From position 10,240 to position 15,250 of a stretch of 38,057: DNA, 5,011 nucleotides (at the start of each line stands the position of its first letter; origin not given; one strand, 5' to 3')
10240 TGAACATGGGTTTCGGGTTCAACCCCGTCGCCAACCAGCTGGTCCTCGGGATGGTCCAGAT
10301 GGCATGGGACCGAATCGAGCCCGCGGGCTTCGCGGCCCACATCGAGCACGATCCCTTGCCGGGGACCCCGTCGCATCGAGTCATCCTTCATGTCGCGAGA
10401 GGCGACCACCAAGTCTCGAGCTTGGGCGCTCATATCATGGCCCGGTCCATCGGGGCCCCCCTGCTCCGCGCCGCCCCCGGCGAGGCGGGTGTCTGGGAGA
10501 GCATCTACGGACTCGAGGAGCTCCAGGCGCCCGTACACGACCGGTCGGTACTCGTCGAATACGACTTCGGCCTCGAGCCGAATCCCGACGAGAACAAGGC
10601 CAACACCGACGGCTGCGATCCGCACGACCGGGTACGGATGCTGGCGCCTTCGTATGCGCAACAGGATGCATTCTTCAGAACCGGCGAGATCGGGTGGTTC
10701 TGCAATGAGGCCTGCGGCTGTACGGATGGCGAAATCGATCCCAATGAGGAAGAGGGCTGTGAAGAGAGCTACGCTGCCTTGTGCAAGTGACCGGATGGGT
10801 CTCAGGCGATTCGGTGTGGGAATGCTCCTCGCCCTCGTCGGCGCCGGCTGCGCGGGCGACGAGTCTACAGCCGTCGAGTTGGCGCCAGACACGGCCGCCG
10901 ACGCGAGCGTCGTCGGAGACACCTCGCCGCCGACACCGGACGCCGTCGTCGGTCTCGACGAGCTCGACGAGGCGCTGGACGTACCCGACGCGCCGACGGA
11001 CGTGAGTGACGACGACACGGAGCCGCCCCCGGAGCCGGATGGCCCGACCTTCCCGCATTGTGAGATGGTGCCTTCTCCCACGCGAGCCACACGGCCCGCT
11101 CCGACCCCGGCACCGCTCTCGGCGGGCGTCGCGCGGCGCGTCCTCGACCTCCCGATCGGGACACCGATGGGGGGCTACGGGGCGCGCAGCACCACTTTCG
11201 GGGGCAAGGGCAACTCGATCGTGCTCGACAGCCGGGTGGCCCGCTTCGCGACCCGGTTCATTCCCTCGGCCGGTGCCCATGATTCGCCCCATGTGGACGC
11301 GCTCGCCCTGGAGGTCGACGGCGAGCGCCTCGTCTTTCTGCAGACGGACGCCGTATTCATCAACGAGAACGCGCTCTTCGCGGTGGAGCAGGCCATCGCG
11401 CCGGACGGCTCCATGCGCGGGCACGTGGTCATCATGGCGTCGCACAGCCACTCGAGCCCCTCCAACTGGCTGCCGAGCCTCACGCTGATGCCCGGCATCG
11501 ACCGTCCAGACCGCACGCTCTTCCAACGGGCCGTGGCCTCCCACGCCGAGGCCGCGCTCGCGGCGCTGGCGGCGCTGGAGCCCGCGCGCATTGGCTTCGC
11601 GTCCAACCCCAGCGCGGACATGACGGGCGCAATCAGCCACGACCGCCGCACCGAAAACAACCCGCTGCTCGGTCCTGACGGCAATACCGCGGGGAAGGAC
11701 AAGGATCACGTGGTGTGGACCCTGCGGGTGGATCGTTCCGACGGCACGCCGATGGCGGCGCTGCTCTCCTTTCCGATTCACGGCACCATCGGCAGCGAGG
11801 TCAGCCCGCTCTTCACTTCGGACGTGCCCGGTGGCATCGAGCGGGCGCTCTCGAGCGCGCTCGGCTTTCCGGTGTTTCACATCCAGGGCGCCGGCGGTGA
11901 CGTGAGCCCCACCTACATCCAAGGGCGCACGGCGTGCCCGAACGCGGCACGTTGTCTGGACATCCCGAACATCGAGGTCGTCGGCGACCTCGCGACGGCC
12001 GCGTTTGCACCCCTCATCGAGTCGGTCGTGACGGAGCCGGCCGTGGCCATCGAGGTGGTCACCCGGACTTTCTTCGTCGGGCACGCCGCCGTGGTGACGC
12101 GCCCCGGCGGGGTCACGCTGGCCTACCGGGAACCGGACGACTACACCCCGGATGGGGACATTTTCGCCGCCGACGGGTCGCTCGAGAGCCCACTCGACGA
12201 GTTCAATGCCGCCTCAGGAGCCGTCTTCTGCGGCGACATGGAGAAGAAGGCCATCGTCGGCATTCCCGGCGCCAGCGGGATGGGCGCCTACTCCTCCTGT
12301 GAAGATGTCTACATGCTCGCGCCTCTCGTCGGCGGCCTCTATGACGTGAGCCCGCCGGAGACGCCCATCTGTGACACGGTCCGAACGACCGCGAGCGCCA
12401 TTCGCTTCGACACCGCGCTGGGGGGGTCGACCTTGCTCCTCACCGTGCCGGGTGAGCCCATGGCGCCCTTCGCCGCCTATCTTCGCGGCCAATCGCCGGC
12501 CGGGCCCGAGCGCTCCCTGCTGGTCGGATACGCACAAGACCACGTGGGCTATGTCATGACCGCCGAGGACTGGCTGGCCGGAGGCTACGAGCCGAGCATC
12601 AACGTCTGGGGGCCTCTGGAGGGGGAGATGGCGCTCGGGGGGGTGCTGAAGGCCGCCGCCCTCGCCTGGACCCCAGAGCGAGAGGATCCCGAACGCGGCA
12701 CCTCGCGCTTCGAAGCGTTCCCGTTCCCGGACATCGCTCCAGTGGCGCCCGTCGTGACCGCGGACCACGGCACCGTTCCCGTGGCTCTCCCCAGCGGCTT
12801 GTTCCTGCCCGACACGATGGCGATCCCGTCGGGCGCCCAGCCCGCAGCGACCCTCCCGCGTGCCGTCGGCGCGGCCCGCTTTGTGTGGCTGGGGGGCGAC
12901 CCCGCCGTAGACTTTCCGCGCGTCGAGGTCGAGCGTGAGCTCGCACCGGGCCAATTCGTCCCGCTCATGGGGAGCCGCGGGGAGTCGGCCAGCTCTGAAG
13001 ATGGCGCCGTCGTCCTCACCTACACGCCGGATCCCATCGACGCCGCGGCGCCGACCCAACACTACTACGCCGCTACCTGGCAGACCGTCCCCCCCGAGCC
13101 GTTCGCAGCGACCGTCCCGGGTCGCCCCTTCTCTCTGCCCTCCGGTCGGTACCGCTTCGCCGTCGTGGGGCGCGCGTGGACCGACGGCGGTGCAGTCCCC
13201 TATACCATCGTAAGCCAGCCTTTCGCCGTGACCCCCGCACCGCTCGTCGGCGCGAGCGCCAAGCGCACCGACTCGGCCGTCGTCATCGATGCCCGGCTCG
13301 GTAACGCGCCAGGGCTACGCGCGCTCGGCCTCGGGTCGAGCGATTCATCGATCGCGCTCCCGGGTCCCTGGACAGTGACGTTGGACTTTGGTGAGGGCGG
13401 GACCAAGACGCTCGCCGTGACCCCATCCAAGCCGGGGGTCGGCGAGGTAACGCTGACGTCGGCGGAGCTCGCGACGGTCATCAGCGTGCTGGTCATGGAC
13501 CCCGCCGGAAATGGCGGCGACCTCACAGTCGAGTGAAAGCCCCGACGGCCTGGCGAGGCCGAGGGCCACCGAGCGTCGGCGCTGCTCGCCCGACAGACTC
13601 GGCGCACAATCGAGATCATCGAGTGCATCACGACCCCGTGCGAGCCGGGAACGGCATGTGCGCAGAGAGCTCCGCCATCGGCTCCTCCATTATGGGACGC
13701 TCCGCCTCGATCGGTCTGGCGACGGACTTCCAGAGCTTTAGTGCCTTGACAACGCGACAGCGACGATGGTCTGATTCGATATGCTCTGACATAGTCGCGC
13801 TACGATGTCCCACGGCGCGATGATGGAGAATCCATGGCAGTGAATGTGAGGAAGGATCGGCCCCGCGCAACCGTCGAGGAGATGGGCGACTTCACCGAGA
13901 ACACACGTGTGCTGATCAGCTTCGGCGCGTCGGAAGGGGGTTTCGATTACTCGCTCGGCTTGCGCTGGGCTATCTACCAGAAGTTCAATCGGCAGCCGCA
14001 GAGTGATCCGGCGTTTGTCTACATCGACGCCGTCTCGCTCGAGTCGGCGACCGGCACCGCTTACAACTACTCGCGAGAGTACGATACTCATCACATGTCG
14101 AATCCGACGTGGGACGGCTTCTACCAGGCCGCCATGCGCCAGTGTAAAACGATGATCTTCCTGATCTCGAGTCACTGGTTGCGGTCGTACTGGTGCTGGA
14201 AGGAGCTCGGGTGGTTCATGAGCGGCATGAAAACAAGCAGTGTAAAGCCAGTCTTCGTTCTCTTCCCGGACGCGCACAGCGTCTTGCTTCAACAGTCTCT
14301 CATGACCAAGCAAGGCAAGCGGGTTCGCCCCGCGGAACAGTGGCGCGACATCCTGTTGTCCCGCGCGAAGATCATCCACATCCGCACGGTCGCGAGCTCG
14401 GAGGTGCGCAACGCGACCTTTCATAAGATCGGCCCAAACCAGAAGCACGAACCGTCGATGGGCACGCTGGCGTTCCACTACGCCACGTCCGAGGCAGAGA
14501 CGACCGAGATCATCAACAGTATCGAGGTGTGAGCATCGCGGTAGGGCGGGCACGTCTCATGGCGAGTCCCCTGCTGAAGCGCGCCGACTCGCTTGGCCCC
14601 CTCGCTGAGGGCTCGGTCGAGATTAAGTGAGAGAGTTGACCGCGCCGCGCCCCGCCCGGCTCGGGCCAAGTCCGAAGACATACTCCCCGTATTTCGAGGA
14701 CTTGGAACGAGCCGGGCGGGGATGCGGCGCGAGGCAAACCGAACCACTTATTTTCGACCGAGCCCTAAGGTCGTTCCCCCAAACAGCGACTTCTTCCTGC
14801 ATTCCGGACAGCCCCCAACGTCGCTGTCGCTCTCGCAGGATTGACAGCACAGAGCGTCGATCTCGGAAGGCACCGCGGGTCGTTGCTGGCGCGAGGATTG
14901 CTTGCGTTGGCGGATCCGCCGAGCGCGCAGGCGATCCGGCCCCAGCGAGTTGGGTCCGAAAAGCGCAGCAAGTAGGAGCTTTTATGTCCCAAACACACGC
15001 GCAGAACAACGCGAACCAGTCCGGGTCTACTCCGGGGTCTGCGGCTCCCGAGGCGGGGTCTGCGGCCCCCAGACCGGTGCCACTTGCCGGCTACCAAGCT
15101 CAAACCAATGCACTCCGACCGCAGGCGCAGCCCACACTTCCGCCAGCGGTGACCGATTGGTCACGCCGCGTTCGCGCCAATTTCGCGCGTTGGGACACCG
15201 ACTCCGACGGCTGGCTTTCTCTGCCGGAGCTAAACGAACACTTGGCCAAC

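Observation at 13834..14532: Orphan TIR-domain gene with foreign GC content next to a calpain-like protease: a possible defence or NADase module.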

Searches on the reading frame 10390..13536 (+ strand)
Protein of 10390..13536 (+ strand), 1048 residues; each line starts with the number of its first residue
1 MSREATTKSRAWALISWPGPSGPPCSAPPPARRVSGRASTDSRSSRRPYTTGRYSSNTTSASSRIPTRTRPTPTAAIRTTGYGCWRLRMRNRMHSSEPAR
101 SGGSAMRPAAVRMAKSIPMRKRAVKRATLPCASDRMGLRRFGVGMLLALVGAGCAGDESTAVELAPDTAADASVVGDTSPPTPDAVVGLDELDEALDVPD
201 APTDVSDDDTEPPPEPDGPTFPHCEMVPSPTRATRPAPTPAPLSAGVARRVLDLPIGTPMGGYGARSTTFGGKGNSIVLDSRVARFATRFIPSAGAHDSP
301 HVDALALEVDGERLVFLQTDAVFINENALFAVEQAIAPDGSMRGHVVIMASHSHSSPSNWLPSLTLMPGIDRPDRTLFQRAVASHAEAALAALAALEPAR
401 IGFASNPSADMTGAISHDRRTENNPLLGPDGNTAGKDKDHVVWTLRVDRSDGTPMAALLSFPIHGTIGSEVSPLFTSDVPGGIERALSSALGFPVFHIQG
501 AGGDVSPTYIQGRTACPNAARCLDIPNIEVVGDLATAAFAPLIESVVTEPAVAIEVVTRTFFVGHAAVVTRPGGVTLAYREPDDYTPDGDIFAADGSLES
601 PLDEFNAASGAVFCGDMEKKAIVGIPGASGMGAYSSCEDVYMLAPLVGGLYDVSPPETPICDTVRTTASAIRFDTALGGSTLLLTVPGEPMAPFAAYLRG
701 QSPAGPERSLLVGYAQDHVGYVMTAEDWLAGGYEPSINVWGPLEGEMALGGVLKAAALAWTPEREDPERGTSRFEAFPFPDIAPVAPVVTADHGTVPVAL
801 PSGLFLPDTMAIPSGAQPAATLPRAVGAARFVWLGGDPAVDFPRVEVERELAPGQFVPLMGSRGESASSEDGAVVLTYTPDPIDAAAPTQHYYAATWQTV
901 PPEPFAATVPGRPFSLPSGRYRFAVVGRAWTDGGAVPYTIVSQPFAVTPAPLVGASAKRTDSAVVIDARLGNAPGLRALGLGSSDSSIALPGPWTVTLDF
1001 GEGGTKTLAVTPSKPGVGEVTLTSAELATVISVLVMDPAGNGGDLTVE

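Call 3: search_protein_families(library=pfam, proteins=[window:10390-13536:+], max_evalue=0.1)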
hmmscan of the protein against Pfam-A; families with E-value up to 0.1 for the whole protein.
window:10390-13536:+ (1048 aa): 1 family
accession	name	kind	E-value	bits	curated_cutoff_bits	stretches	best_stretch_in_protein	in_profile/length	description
PF04734.18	Ceramidase_alk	-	2.1e-08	33.7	32.1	1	310-478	48-217/509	Neutral/alkaline non-lysosomal ceramidase, N-terminal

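Call 75: search_protein_families(library=padloc, proteins=[window:10390-13536:+], max_evalue=0.001)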
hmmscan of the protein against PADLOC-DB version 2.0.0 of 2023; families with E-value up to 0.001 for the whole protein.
window:10390-13536:+ (1048 aa): 0 families

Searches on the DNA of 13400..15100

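Call 52: search_rna_families(source=window, start=13400, end=15100, threshold=evalue, max_evalue=1)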
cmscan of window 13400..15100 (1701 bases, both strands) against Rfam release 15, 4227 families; matches with E-value up to 1: 4.
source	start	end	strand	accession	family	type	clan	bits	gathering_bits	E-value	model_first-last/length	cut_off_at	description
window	14605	14769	-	RF04104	MIR918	Gene; miRNA;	-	38.2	268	0.00011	1-265/265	no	MIR918 microRNA precursor family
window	14605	14769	+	RF04104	MIR918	Gene; miRNA;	-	37.6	268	0.00015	1-265/265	no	MIR918 microRNA precursor family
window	14641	14731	+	RF03978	mir-1269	Gene; miRNA;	-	32.5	100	0.0051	1-90/90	no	mir-1269 microRNA precursor family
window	14644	14728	-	RF03868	mir-H2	Gene; miRNA;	-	22.8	92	0.77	1-77/77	no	mir-H2 microRNA precursor family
